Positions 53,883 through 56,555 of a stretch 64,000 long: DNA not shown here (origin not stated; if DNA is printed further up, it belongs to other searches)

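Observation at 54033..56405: SipW-like signal peptidase fused to an EAL domain with a self-consistent inside/outside topology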

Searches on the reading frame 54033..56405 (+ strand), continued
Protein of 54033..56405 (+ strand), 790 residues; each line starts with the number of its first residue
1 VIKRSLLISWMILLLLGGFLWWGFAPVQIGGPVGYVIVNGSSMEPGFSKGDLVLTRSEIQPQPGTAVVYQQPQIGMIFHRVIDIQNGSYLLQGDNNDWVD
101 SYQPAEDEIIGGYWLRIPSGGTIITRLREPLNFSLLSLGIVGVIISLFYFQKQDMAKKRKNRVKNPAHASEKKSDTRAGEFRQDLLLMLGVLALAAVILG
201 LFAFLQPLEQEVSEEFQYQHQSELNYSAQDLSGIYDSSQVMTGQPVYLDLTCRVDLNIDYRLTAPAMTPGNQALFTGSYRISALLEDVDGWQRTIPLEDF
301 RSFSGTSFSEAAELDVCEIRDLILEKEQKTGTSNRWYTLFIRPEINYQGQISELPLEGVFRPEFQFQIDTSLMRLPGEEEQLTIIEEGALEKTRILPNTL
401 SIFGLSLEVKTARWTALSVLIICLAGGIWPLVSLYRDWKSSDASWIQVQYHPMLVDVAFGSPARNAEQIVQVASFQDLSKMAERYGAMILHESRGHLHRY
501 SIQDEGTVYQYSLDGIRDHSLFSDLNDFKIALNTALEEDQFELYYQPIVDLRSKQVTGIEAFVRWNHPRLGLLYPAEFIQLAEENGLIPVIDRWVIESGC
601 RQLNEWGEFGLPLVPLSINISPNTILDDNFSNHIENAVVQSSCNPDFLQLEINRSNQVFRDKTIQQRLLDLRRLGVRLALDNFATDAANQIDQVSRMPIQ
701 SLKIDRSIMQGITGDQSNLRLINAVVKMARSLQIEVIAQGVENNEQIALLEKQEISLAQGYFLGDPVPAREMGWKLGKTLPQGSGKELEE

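Call 58: search_protein_families(library=pfam, proteins=[L067:9974-12103:+, L051:1768-3558:+, L055:9977-11824:+, L058:9986-11878:+, L073:9896-11824:+, L065:712-2622:+, L030:9986-12457:+, L043:9980-12355:+], max_evalue=0.01)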
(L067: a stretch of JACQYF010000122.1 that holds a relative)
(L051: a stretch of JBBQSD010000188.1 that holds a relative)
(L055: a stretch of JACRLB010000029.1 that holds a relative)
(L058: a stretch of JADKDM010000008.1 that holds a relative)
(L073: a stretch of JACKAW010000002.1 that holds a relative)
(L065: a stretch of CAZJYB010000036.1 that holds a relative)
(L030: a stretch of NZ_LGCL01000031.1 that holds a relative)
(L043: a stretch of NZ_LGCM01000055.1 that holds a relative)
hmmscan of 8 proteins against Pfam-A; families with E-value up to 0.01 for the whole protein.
L067:9974-12103:+ (709 aa): 4 families
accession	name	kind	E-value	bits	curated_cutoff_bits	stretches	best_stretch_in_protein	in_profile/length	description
PF13487.12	HD_5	-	6.5e-34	117.5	27.2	1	548-699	15-170/170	HD domain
PF01966.28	HD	-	9.6e-16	58.6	22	1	549-667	3-115/116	HD domain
PF17231.7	DUF5305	-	5.1e-12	46.1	29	1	283-506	1-217/217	Family of unknown function (DUF5305)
PF00717.28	Peptidase_S24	-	2.1e-10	40.8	23.3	1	33-114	32-113/116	Peptidase S24-like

L051:1768-3558:+ (596 aa): 3 families
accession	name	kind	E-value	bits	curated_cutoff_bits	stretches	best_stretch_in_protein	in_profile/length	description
PF17231.7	DUF5305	-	2.6e-08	34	29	1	285-509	1-217/217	Family of unknown function (DUF5305)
PF00717.28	Peptidase_S24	-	3.4e-08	33.6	23.3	1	33-91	32-88/116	Peptidase S24-like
PF10502.14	Peptidase_S26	-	0.0011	19.3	22.9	1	20-91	9-84/168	Signal peptidase, peptidase S26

L055:9977-11824:+ (615 aa): 2 families
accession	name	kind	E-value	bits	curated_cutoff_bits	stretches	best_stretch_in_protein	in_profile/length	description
PF00717.28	Peptidase_S24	-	5.3e-09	36.2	23.3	1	33-116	32-114/116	Peptidase S24-like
PF17231.7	DUF5305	-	0.00087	19.2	29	1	278-500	1-217/217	Family of unknown function (DUF5305)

L058:9986-11878:+ (630 aa): 2 families
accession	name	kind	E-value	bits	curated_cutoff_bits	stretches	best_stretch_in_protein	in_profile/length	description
PF00717.28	Peptidase_S24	-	3.5e-08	33.6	23.3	1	33-116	32-114/116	Peptidase S24-like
PF17231.7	DUF5305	-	1.4e-05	25.1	29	1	278-491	1-209/217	Family of unknown function (DUF5305)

L073:9896-11824:+ (642 aa): 2 families
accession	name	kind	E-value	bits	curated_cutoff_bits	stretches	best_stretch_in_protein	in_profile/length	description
PF00717.28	Peptidase_S24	-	1.2e-06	28.7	23.3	1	63-144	32-112/116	Peptidase S24-like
PF17231.7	DUF5305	-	0.00013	22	29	1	322-530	18-217/217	Family of unknown function (DUF5305)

L065:712-2622:+ (636 aa): 2 families
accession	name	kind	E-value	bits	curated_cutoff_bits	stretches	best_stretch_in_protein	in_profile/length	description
PF17231.7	DUF5305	-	9.2e-14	51.8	29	1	280-502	1-217/217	Family of unknown function (DUF5305)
PF00717.28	Peptidase_S24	-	1.9e-07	31.3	23.3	1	33-116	32-114/116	Peptidase S24-like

L030:9986-12457:+ (823 aa): 3 families
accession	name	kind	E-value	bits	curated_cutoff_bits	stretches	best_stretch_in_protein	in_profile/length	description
PF00563.25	EAL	-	8.5e-62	209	31.3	1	572-803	2-236/236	EAL domain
PF17231.7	DUF5305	-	2e-07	31.1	29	1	331-553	1-217/217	Family of unknown function (DUF5305)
PF00717.28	Peptidase_S24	-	5.1e-07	29.8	23.3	1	33-116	32-114/116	Peptidase S24-like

L043:9980-12355:+ (791 aa): 3 families
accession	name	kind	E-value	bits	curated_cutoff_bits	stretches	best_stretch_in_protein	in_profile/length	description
PF00563.25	EAL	-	1.6e-52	178.6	31.3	1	529-762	2-236/236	EAL domain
PF00717.28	Peptidase_S24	-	1.5e-11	44.5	23.3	1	36-109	34-105/116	Peptidase S24-like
PF17231.7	DUF5305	-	3.1e-06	27.2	29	1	405-510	106-217/217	Family of unknown function (DUF5305)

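Call 60: find_homologous_proteins(query=L067:9974-12103:+, max_evalue=1e-10)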
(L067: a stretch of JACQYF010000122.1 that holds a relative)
Query L067:9974-12103:+ (709 aa): 487 proteins with E <= 1e-10 among 8000 candidates; the best 120 are listed.
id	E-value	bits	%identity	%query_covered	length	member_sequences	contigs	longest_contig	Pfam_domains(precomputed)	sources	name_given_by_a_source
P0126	0.0e+0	1597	100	100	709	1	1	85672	PF17231.8,PF13487.13,PF00717.29,PF01966.29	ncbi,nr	ncbi:MAG: signal peptidase I [Chloroflexi bacterium]|nr:signal peptidase I [Chloroflexota bacterium]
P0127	0.0e+0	1262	78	99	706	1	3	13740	PF17231.8,PF13487.13,PF00717.29,PF01966.29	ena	-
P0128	5.5e-205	701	46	100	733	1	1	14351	PF13487.13,PF00717.29,PF01966.29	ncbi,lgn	-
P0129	5.9e-201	687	45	100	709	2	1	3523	PF17231.8,PF13487.13,PF00717.29,PF01966.29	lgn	-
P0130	8.1e-173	594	41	99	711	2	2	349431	PF17231.8,PF13487.13,PF00717.29,PF01966.29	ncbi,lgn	-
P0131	2.1e-171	590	41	98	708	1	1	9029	PF17231.8,PF13487.13,PF00717.29,PF01966.29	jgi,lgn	jgi:signal peptidase I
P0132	2.0e-162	560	40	99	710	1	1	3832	PF17231.8,PF13487.13,PF00717.29,PF01966.29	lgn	-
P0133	5.3e-155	535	50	71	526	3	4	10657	PF17231.8,PF00717.29,PF10502.15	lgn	-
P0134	3.3e-153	530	49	69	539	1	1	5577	PF17231.8,PF00717.29,PF10502.15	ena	-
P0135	1.5e-148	514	48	71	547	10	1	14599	PF17231.8,PF00717.29,PF10502.15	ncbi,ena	-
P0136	5.2e-148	512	48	71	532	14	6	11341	PF17231.8,PF00717.29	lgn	-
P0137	7.1e-148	512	46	71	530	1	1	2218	PF17231.8,PF00717.29,PF10502.15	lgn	-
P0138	5.6e-147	509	47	72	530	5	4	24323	PF17231.8,PF00717.29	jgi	jgi:signal peptidase I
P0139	1.6e-145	504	44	75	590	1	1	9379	PF17231.8,PF00717.29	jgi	jgi:signal peptidase I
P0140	7.2e-145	502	45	70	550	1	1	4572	PF17231.8,PF00717.29,PF10502.15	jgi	jgi:signal peptidase I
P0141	3.6e-144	500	47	70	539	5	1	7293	PF17231.8,PF00717.29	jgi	jgi:signal peptidase I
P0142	2.9e-143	497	45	71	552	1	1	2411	PF17231.8,PF00717.29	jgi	jgi:signal peptidase I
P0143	3.8e-143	496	47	71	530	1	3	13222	PF17231.8,PF00717.29,PF10502.15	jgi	jgi:signal peptidase I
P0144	7.0e-143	495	48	70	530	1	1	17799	PF17231.8,PF00717.29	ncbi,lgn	-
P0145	3.4e-142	493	48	70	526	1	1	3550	PF17231.8,PF00717.29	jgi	jgi:signal peptidase I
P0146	1.4e-141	491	45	74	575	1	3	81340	PF17231.8,PF13487.13,PF01966.29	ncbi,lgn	-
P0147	1.6e-141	491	46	70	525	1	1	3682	PF17231.8,PF00717.29,PF10502.15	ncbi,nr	ncbi:MAG TPA: signal peptidase I [Ardenticatenaceae bacterium]|nr:signal peptidase I [Ardenticatenac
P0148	8.8e-141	488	47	71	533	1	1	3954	PF17231.8,PF00717.29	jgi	-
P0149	1.2e-140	488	45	71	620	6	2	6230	PF17231.8,PF00717.29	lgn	-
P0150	2.0e-139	484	46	71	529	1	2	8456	PF17231.8,PF00717.29,PF10502.15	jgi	jgi:signal peptidase I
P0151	2.5e-139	484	46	71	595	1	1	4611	PF17231.8,PF00717.29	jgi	jgi:signal peptidase I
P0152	1.1e-138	481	45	71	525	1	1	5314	PF17231.8,PF00717.29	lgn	-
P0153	2.6e-138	480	47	69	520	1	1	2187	PF17231.8,PF00717.29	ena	-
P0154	3.0e-138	480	44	72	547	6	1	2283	PF17231.8,PF00717.29,PF10502.15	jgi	jgi:signal peptidase I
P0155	4.8e-138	479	46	73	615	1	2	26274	PF17231.8,PF00717.29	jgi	jgi:signal peptidase I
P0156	1.3e-137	478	44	71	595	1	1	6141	PF17231.8,PF00717.29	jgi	jgi:signal peptidase I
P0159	2.9e-136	474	45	72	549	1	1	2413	PF17231.8,PF00717.29,PF10502.15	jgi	-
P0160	5.4e-136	473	44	73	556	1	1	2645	PF17231.8,PF00717.29,PF10502.15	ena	-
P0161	5.7e-136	473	44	69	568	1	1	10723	PF17231.8,PF00717.29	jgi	jgi:signal peptidase I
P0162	6.6e-136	472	44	71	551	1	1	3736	PF17231.8,PF00717.29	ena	-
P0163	6.8e-136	472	43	72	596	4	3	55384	PF17231.8,PF00717.29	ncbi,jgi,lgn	-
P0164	7.3e-136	472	45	72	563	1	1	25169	PF17231.8,PF00717.29,PF10502.15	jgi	jgi:signal peptidase I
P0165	9.2e-136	472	44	73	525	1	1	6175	PF17231.8,PF00717.29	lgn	-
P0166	2.3e-135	471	45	70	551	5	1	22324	PF17231.8,PF00717.29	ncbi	-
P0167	2.8e-135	470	42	74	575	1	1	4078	PF17231.8,PF00717.29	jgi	jgi:signal peptidase I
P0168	5.2e-135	469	45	68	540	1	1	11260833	PF17231.8,PF00717.29,PF10502.15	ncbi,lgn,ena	-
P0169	8.6e-134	465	44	70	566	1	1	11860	PF17231.8,PF00717.29,PF10502.15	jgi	jgi:signal peptidase I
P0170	1.1e-133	465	43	73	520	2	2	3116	PF17231.8,PF00717.29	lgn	-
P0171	1.2e-133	465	44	70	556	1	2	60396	PF17231.8,PF00717.29,PF10502.15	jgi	jgi:signal peptidase I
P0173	2.8e-133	464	43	72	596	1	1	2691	PF17231.8,PF00717.29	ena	-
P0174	8.5e-133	462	44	72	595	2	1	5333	PF17231.8,PF00717.29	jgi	jgi:signal peptidase I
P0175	1.2e-132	462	44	71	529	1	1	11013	PF17231.8,PF00717.29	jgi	jgi:signal peptidase I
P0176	6.5e-132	459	43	69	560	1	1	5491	PF17231.8,PF00717.29,PF10502.15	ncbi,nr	ncbi:MAG TPA: signal peptidase I [Roseiflexaceae bacterium]|nr:signal peptidase I [Roseiflexaceae ba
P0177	6.7e-132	459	44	71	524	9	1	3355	PF17231.8,PF00717.29,PF10502.15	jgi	-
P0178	2.5e-131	457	44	67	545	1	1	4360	PF17231.8,PF00717.29,PF10502.15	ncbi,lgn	-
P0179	4.7e-131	456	43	74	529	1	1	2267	PF17231.8,PF00717.29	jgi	jgi:signal peptidase I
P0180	5.3e-131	456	45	71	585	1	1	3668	PF17231.8,PF00717.29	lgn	-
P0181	7.5e-131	456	43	72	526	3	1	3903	PF17231.8,PF00717.29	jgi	jgi:signal peptidase I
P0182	8.6e-131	455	45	71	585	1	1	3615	PF17231.8,PF00717.29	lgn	-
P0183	1.0e-130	455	43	77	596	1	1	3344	PF17231.8,PF00717.29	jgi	jgi:signal peptidase I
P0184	2.6e-130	454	43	71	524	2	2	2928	PF17231.8,PF00717.29,PF10502.15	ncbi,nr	ncbi:MAG: signal peptidase I [Chloroflexota bacterium]|nr:signal peptidase I [Chloroflexota bacteriu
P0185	6.2e-130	453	45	68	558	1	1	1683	PF17231.8,PF00717.29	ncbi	ncbi:MAG TPA: signal peptidase I, partial [Roseiflexaceae bacterium]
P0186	2.3e-129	451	43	71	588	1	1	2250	PF17231.8,PF00717.29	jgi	jgi:signal peptidase I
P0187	2.8e-129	450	42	73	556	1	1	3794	PF17231.8,PF00717.29,PF10502.15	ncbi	-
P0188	1.0e-128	449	44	71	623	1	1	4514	PF17231.8,PF00717.29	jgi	-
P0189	1.5e-128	448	43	73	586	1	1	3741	PF17231.8,PF00717.29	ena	-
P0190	9.9e-128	445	43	68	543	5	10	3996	PF17231.8,PF00717.29,PF10502.15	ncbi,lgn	-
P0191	4.9e-127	443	43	71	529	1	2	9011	PF17231.8,PF00717.29,PF10502.15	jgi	jgi:signal peptidase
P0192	5.3e-127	443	43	72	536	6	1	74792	PF17231.8,PF00717.29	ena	-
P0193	6.5e-127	443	43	68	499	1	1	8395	PF17231.8,PF00717.29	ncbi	-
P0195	8.0e-127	442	42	71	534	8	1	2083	PF17231.8,PF00717.29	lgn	-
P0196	9.7e-127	442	43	69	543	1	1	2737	PF17231.8,PF00717.29,PF10502.15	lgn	-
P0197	1.2e-126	442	44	72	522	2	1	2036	PF17231.8,PF00717.29,PF10502.15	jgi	jgi:signal peptidase I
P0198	2.7e-126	441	41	73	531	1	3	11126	PF17231.8,PF00717.29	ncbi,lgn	-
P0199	9.4e-126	439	43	70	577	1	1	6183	PF17231.8,PF00717.29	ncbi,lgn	-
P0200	3.7e-125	437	43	72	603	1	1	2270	PF17231.8,PF00717.29,PF10502.15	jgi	jgi:signal peptidase I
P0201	5.2e-125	436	41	71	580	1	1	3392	PF17231.8,PF00717.29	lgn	-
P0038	6.0e-125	436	40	80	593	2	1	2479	PF17231.8,PF00717.29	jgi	jgi:signal peptidase I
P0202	1.5e-124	435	42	68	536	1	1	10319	PF17231.8,PF00717.29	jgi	jgi:signal peptidase I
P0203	7.3e-124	433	42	72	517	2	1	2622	PF17231.8,PF00717.29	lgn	-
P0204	9.3e-124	432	43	72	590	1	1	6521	PF17231.8,PF00717.29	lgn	-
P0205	1.2e-123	432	40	72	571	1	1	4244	PF17231.8,PF00717.29,PF10502.15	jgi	jgi:signal peptidase I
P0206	2.8e-123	431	42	68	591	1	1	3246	PF17231.8,PF00717.29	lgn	-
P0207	4.0e-123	430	45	68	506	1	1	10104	PF17231.8,PF00717.29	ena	-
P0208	1.7e-122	428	43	69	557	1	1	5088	PF17231.8,PF00717.29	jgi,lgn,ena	-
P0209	2.2e-122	428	41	68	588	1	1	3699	PF17231.8,PF00717.29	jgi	jgi:signal peptidase I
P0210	3.4e-122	427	41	72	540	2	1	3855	PF17231.8,PF00717.29,PF10502.15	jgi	jgi:signal peptidase I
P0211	4.0e-122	427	41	70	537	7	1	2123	PF17231.8,PF00717.29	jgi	-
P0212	4.0e-122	427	44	68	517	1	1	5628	PF17231.8,PF00717.29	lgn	-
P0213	6.2e-122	426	42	69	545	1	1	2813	PF17231.8,PF00717.29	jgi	jgi:signal peptidase I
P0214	6.7e-122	426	41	68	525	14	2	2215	PF17231.8,PF00717.29,PF10502.15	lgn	-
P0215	6.9e-122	426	40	72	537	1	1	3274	PF17231.8,PF00717.29,PF10502.15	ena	-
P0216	7.3e-122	426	42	71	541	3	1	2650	PF17231.8,PF00717.29,PF10502.15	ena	-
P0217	8.9e-122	426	40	72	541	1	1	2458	PF17231.8,PF00717.29,PF10502.15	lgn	-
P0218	2.3e-121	424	41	72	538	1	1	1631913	PF17231.8,PF00717.29,PF10502.15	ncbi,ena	-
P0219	2.5e-121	424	42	71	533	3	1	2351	PF17231.8,PF00717.29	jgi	jgi:signal peptidase I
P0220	7.2e-121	423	40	72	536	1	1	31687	PF17231.8,PF00717.29,PF10502.15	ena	-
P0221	8.1e-121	423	43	68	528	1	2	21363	PF17231.8,PF00717.29,PF10502.15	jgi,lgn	jgi:signal peptidase I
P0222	1.2e-120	422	41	71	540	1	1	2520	PF17231.8,PF00717.29,PF10502.15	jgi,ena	-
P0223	1.7e-120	421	40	71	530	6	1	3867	PF17231.8,PF00717.29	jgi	-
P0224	2.4e-120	421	42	71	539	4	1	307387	PF17231.8,PF00717.29,PF10502.15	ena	-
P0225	2.5e-120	421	41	70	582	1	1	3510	PF17231.8,PF00717.29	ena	-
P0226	3.7e-120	420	41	72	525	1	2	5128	PF17231.8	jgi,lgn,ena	-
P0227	4.9e-120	420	42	68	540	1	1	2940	PF17231.8,PF00717.29,PF10502.15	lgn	-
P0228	5.3e-120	420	41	71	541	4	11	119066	PF17231.8,PF00717.29,PF10502.15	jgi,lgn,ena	jgi:signal peptidase I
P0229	5.5e-120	420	40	72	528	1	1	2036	PF17231.8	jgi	-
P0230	6.0e-120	420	42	71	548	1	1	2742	PF17231.8,PF00717.29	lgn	-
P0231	6.5e-120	419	41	69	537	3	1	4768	PF17231.8,PF00717.29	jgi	jgi:signal peptidase I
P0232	7.9e-120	419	41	71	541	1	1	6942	PF17231.8,PF00717.29,PF10502.15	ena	-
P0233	1.1e-119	419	42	69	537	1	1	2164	PF17231.8,PF00717.29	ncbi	-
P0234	1.3e-119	418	40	71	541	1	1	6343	PF17231.8,PF00717.29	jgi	-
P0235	1.4e-119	418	39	69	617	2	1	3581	PF17231.8,PF00717.29,PF10502.15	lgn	-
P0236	4.9e-119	417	42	68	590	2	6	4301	PF17231.8,PF00717.29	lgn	-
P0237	6.1e-119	416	41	71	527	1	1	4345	PF17231.8,PF00717.29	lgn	-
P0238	9.2e-119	416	41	71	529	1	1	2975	PF17231.8,PF00717.29,PF10502.15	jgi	-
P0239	1.3e-118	415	42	68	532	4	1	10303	PF17231.8,PF00717.29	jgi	jgi:signal peptidase I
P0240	1.3e-118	415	40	72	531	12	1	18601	PF17231.8,PF00717.29,PF10502.15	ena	-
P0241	1.8e-118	415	40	74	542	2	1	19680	PF17231.8,PF00717.29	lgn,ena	-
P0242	2.9e-118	414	41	69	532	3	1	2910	PF17231.8,PF00717.29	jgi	-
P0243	6.2e-118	413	39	72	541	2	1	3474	PF17231.8,PF00717.29,PF10502.15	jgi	jgi:signal peptidase I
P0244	6.6e-118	413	40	71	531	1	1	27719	PF17231.8,PF00717.29,PF10502.15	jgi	jgi:signal peptidase I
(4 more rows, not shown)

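Call 65: find_encoding_contigs(protein=P0001, flank=1000, max_places=2)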
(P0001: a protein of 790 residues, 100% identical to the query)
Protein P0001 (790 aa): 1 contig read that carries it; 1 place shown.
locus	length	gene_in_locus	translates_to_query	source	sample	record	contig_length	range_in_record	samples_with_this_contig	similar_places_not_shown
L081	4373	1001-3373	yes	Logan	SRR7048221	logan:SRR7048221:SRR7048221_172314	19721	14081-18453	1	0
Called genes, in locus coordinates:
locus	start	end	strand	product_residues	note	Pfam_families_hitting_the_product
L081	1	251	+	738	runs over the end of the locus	PF07811:TadE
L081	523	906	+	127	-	-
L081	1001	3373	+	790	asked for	PF00717:Peptidase_S24, PF17231:DUF5305 (weak), PF00563:EAL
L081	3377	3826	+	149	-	PF00353:HemolysinCabind (faint)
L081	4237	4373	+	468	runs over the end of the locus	?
